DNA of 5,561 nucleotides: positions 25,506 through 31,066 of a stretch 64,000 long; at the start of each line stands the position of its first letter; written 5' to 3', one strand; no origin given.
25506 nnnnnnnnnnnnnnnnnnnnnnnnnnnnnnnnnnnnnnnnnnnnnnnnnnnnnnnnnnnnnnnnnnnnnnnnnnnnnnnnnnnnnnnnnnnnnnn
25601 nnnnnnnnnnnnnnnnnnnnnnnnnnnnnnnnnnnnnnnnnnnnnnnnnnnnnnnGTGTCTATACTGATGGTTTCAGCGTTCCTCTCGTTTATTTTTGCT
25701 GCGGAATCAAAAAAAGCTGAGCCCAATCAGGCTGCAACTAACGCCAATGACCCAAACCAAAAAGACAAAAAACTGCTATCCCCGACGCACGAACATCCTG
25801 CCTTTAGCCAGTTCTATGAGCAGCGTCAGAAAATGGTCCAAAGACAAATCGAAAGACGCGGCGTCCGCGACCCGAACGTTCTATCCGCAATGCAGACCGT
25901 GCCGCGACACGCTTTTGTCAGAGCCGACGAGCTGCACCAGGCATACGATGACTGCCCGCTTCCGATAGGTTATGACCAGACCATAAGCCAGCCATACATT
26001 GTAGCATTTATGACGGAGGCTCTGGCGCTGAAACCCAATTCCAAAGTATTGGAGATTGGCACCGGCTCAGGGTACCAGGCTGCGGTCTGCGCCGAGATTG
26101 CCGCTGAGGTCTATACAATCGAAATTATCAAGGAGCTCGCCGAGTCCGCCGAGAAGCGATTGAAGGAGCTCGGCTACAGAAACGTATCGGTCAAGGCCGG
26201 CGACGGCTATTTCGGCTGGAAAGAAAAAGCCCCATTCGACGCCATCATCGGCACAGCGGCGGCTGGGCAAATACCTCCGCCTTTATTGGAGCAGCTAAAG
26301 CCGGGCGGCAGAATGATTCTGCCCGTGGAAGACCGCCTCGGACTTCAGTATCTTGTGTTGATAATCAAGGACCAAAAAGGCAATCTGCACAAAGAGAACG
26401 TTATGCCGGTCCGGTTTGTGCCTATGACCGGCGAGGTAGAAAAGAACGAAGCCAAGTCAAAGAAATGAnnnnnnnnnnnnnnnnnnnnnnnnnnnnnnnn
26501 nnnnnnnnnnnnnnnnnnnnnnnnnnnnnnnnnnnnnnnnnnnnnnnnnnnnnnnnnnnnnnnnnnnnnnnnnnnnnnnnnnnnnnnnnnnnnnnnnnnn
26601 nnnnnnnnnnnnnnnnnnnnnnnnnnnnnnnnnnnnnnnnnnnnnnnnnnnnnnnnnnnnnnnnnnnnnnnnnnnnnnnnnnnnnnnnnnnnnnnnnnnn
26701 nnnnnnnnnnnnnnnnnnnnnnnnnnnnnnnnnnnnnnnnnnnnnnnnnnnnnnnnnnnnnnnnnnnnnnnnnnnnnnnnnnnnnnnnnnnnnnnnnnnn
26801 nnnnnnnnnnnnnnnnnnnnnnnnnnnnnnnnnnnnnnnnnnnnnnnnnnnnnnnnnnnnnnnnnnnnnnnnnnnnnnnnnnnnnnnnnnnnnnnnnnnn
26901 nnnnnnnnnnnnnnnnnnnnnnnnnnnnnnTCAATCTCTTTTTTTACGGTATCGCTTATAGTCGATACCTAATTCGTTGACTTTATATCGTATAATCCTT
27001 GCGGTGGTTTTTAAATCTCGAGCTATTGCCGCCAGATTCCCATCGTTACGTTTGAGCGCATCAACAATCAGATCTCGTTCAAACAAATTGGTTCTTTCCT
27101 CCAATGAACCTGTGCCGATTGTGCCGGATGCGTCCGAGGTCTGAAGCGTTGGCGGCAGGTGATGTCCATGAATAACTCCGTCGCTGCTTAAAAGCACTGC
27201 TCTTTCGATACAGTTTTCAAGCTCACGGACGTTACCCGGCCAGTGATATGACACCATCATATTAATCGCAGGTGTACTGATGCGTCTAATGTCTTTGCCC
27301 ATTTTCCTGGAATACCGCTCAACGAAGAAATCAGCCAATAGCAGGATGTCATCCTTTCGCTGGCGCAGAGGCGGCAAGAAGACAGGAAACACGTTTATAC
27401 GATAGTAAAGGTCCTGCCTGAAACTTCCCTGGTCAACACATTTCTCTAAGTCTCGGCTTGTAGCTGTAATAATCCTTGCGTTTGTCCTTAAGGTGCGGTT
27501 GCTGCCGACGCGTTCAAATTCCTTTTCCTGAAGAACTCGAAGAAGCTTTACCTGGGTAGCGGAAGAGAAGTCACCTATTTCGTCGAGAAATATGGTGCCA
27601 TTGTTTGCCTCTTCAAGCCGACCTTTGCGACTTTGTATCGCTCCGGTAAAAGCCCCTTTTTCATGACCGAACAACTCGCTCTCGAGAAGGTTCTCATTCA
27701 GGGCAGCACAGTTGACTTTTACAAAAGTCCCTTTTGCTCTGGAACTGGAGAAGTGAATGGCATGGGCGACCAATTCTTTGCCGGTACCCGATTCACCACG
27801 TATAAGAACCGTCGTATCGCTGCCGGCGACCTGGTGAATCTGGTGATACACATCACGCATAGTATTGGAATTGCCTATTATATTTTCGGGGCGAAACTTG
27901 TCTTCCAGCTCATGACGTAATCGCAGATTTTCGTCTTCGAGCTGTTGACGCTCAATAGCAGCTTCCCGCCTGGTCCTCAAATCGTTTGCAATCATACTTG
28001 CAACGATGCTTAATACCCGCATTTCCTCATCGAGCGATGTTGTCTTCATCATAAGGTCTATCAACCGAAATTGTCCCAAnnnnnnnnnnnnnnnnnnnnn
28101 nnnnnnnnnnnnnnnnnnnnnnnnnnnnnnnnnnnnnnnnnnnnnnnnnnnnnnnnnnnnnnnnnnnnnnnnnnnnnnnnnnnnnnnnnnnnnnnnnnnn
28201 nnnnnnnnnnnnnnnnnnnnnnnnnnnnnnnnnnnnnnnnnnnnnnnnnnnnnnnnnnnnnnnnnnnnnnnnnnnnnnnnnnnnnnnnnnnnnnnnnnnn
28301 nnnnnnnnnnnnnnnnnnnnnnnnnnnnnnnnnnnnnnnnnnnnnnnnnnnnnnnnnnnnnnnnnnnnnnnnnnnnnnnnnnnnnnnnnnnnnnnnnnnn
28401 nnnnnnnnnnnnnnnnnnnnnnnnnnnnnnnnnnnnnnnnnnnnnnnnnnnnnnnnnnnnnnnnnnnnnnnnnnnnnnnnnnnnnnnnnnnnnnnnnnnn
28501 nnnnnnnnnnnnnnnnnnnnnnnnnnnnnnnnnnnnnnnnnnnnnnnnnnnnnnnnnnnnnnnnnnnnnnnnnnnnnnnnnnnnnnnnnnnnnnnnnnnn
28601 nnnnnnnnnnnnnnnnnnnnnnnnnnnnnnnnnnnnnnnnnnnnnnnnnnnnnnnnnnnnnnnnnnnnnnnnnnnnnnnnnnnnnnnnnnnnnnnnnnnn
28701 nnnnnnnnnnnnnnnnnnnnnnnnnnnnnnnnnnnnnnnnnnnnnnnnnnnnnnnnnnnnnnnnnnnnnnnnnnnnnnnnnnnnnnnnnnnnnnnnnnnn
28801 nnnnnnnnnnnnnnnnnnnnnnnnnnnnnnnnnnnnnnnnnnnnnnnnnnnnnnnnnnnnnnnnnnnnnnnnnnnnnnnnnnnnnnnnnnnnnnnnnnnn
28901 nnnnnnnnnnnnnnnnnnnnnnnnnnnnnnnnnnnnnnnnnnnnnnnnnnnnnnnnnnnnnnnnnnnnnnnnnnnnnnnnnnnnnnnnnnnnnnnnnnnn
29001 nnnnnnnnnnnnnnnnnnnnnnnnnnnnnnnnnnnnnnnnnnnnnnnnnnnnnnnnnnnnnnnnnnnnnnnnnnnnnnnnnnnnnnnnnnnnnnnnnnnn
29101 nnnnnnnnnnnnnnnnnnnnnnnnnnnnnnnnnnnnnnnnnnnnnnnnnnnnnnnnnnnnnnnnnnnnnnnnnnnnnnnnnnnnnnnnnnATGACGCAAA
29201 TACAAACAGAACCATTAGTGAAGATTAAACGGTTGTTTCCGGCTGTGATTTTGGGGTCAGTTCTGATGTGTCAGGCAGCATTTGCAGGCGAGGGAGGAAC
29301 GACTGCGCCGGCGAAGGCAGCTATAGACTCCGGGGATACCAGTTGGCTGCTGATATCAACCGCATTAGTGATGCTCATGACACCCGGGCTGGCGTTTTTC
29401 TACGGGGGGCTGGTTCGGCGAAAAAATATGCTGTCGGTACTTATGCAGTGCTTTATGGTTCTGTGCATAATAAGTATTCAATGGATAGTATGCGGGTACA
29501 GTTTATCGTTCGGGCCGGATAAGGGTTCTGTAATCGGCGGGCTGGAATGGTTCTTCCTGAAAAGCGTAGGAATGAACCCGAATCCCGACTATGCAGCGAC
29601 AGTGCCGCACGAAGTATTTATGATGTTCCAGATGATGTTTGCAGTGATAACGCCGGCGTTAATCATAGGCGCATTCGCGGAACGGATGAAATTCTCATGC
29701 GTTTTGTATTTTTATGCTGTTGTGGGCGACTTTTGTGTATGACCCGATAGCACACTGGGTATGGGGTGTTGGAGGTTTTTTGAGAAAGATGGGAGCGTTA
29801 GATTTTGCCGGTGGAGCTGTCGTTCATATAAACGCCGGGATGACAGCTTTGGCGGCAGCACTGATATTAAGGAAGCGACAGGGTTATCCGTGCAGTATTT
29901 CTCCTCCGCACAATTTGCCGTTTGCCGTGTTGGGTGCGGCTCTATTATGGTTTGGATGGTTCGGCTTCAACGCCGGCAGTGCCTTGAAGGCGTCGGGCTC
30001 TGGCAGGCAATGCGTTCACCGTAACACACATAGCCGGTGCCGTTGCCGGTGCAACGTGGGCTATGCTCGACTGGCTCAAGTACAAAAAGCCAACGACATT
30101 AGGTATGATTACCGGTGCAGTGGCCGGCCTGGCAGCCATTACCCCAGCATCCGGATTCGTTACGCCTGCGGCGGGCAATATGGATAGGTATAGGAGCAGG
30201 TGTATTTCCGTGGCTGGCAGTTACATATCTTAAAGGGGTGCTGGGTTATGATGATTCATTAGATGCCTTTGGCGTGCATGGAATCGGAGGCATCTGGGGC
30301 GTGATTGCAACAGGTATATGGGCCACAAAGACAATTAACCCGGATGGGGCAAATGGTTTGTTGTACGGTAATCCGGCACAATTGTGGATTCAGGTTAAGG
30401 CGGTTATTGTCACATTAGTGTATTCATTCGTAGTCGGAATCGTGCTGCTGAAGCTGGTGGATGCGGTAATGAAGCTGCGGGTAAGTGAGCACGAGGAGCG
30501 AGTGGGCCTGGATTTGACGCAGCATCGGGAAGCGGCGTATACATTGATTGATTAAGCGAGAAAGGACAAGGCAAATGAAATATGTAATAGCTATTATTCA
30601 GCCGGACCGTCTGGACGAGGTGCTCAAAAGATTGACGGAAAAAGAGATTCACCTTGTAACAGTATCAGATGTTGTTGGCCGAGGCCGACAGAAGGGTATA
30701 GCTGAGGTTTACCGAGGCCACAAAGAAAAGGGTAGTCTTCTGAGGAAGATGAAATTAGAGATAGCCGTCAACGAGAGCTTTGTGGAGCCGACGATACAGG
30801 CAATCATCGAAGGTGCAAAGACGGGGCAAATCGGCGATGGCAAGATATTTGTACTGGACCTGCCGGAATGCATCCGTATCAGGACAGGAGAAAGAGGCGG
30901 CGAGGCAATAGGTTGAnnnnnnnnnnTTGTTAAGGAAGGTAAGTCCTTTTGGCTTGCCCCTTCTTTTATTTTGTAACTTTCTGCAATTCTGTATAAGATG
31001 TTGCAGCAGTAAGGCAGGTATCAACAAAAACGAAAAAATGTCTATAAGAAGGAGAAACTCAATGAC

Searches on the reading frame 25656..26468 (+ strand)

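Call 65: search_protein_families(library=pfam, proteins=[window:25656-26468:+], max_evalue=0.00001)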
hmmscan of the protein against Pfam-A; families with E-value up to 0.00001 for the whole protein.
window:25656-26468:+ (270 aa): 5 families
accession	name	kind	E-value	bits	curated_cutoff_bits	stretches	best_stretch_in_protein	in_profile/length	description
PF01135.25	PCMT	-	7.7e-67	225.6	20.3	1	56-260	2-208/210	Protein-L-isoaspartate(D-aspartate) O-methyltransferase (PCMT)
PF13847.12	Methyltransf_31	-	3.5e-08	33.7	27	1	126-221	2-108/145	Methyltransferase domain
PF13649.12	Methyltransf_25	-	1.2e-06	29.5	27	1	131-209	1-80/97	Methyltransferase domain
PF00398.26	RrnaAD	-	1.4e-06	28.1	24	1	120-185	23-86/263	Ribosomal RNA adenine dimethylase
PF13489.12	Methyltransf_23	-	9.9e-06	25.8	27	0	121-221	15-115/164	Methyltransferase domain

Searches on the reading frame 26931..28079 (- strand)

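Call 65: search_protein_families(library=pfam, proteins=[window:26931-28079:-], max_evalue=0.00001)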
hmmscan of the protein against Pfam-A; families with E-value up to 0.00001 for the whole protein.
window:26931-28079:- (382 aa): 4 families
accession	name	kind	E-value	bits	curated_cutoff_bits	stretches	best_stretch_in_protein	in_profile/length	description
PF00158.32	Sigma54_activat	-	1.2e-72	243.5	20.2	1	67-233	1-167/168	Sigma-54 interaction domain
PF25601.1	AAA_lid_14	-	5.1e-28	97.2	27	1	239-318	1-80/87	AAA+ ATPase lid domain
PF14532.12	Sigma54_activ_2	-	1.4e-21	77.6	25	1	68-238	1-138/138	Sigma-54 interaction domain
PF07728.20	AAA_5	-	4.5e-06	27.2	22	1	91-201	2-108/139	AAA domain (dynein-related subfamily)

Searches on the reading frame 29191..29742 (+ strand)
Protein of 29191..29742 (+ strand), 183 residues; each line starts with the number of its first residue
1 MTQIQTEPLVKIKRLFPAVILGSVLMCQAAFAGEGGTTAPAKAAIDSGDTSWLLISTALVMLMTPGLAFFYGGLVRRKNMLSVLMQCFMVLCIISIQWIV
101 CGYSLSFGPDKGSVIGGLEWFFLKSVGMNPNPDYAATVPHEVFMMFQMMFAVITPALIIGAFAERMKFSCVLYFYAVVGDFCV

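Call 65: search_protein_families(library=pfam, proteins=[window:29191-29742:+], max_evalue=0.00001)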
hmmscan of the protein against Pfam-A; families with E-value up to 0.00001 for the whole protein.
window:29191-29742:+ (183 aa): 1 family
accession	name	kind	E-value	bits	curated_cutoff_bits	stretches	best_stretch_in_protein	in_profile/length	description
PF00909.26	Ammonium_transp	-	8.2e-31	107.5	23.2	1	52-181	2-125/399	Ammonium Transporter Family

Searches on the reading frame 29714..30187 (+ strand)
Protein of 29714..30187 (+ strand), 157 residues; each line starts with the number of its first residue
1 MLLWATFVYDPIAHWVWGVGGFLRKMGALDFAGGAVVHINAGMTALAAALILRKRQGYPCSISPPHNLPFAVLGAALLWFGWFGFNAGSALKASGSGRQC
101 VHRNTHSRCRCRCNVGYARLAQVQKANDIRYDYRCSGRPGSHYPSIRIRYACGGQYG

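Call 72: search_protein_families(library=pfam, proteins=[window:29714-30187:+], max_evalue=0.001)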
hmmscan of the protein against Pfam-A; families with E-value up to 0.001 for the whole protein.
window:29714-30187:+ (157 aa): 1 family
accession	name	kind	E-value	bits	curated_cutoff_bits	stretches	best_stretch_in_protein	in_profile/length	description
PF00909.26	Ammonium_transp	-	5.1e-38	131.3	23.2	1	2-99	120-221/399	Ammonium Transporter Family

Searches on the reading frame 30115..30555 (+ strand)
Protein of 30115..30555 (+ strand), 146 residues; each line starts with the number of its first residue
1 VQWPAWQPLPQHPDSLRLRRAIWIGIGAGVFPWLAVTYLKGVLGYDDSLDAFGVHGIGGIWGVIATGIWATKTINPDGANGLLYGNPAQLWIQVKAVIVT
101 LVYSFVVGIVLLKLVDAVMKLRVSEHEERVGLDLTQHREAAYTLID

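Call 72: search_protein_families(library=pfam, proteins=[window:30115-30555:+], max_evalue=0.001)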
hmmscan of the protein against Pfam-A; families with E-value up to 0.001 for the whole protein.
window:30115-30555:+ (146 aa): 1 family
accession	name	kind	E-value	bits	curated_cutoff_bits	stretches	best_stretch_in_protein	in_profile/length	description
PF00909.26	Ammonium_transp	-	4.6e-37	128.1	23.2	1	19-142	275-399/399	Ammonium Transporter Family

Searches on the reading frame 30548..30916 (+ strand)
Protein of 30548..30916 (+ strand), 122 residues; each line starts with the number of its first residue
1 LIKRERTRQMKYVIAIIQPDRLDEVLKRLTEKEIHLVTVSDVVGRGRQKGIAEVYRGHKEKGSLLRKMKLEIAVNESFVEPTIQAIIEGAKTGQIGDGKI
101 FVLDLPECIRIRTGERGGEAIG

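Call 72: search_protein_families(library=pfam, proteins=[window:30548-30916:+], max_evalue=0.001)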
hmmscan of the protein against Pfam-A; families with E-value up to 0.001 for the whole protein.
window:30548-30916:+ (122 aa): 1 family
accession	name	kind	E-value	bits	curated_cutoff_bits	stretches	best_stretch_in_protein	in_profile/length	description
PF00543.27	P-II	-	6.3e-25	87.9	25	1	10-115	1-102/102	Nitrogen regulatory protein P-II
